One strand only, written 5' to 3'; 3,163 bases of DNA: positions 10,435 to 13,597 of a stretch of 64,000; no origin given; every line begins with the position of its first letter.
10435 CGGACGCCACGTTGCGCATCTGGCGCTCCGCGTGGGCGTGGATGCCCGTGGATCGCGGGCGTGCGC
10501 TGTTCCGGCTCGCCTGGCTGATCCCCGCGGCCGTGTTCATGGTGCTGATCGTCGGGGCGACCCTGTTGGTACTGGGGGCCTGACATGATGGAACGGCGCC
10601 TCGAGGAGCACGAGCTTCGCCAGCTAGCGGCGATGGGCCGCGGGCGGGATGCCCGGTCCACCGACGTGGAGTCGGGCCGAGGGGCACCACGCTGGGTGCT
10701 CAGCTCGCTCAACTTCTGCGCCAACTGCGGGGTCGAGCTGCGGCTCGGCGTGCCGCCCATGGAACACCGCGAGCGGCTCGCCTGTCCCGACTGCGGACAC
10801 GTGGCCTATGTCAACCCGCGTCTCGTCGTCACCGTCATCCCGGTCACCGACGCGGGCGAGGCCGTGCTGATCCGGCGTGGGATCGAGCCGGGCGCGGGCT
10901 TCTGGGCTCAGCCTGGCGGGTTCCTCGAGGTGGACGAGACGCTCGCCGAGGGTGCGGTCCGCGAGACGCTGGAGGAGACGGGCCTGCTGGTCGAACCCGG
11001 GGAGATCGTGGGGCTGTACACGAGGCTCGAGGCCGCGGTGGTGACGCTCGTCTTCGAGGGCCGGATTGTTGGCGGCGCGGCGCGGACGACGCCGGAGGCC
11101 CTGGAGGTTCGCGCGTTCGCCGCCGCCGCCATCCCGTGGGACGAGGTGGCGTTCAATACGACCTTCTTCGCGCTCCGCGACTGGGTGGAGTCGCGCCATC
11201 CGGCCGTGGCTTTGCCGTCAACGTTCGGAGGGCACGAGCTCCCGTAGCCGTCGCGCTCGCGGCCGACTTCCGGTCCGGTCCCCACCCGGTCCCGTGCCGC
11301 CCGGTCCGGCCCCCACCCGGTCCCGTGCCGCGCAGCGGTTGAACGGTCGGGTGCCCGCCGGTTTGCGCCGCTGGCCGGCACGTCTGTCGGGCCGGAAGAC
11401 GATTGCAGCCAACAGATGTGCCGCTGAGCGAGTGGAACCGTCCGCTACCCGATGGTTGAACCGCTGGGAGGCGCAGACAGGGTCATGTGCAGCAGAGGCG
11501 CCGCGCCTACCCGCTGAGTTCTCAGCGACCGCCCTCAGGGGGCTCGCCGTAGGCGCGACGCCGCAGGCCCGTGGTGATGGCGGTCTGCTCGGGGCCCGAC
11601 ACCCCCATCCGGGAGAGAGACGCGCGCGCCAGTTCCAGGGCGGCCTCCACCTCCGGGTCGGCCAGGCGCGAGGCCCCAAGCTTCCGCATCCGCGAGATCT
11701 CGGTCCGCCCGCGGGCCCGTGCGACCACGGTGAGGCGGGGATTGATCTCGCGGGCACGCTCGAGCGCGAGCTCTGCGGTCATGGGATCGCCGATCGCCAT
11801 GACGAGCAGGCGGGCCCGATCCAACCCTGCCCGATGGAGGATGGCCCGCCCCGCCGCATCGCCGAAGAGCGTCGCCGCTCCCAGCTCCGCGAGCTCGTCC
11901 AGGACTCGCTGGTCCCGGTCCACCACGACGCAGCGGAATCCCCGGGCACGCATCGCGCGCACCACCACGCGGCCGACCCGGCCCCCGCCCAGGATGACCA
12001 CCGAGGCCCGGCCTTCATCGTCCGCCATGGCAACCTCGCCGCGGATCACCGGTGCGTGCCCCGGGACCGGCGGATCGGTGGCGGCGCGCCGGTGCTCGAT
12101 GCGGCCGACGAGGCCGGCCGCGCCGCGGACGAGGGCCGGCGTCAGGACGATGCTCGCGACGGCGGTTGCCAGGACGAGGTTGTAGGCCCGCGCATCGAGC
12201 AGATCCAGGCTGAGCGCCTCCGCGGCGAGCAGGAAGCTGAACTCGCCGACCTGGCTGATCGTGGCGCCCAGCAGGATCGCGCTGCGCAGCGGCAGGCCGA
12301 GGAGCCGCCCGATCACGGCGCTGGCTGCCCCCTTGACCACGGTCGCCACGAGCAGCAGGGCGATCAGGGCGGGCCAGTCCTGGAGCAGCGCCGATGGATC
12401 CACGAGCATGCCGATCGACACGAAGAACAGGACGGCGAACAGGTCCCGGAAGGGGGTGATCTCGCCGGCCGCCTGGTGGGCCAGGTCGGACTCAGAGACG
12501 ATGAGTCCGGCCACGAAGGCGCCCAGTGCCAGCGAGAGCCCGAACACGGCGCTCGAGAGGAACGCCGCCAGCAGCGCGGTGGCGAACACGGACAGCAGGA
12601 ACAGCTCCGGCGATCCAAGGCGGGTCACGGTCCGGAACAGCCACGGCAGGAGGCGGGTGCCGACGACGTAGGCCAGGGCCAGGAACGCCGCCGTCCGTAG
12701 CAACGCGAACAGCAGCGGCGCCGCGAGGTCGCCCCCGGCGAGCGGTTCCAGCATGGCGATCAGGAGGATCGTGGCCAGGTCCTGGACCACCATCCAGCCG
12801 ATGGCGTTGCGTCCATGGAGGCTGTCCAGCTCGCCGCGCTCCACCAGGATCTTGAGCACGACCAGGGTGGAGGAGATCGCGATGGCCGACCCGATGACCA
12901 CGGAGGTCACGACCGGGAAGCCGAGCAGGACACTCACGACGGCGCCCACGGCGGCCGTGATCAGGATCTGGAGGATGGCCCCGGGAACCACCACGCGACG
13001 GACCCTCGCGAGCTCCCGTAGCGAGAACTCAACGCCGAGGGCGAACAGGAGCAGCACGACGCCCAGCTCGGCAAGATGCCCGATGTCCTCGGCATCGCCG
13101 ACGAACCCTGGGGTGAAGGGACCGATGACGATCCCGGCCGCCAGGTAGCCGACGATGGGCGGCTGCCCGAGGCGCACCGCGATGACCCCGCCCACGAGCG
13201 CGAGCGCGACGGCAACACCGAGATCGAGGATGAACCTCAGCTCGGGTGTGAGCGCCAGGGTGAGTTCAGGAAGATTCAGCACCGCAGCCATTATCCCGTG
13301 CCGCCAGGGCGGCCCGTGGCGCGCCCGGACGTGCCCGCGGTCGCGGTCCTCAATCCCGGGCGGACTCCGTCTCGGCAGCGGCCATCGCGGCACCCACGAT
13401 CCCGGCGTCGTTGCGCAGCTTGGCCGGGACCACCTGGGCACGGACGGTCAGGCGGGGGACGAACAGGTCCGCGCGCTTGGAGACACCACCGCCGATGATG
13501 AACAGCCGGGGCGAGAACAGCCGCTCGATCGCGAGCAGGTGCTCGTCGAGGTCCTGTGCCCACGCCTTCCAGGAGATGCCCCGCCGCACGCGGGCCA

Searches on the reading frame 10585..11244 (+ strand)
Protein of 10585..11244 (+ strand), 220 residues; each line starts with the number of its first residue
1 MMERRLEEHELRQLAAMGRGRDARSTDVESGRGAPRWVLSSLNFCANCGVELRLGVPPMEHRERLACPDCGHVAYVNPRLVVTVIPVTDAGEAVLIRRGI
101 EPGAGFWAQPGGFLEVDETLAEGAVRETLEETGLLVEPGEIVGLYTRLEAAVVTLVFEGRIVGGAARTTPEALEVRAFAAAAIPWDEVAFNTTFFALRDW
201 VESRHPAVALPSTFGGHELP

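Call 3: search_protein_families(library=pfam, proteins=[window:10585-11244:+], max_evalue=0.01)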
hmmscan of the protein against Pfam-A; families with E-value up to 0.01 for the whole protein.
window:10585-11244:+ (220 aa): 4 families
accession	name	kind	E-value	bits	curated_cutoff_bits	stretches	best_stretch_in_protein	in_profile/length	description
PF00293.34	NUDIX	-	5.5e-14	52.7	21.1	1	79-187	3-123/134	NUDIX domain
PF14803.11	Zn_ribbon_Nudix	-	1.7e-10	41.1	25.6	1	43-75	1-33/34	Nudix N-terminal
PF13248.11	Zn_ribbon_3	-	0.004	17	27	0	43-52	17-26/26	zinc-ribbon domain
PF12773.13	DZR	-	0.0078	16.8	27.3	0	42-74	12-34/45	Double zinc ribbon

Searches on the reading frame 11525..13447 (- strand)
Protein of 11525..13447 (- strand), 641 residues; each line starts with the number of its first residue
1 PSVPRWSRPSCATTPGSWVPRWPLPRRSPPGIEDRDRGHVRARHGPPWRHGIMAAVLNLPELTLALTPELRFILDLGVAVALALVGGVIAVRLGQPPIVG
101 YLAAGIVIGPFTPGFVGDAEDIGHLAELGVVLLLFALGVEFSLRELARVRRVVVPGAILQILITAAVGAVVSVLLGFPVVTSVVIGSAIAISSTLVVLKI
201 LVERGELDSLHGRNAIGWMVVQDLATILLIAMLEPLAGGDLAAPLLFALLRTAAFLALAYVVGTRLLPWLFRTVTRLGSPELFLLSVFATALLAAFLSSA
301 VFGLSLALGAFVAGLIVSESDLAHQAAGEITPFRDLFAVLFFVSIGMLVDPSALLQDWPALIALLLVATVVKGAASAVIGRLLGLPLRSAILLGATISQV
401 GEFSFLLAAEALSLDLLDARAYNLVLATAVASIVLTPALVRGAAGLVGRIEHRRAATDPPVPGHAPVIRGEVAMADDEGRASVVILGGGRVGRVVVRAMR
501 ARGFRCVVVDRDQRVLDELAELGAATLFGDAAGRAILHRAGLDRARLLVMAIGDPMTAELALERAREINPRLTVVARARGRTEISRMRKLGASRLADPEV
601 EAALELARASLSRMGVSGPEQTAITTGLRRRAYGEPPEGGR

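Call 63: search_protein_families(library=pfam, proteins=[window:11525-13447:-], max_evalue=0.0001)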
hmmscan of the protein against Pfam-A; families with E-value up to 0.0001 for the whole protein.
window:11525-13447:- (641 aa): 2 families
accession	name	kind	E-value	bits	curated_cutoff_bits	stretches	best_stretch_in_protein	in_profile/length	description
PF00999.27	Na_H_Exchanger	-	2.9e-67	227.6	26.2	1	81-439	2-373/375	Sodium/hydrogen exchanger, transmembrane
PF02254.24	TrkA_N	-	6.1e-25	88.2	23.8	1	483-595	1-113/116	TrkA-N domain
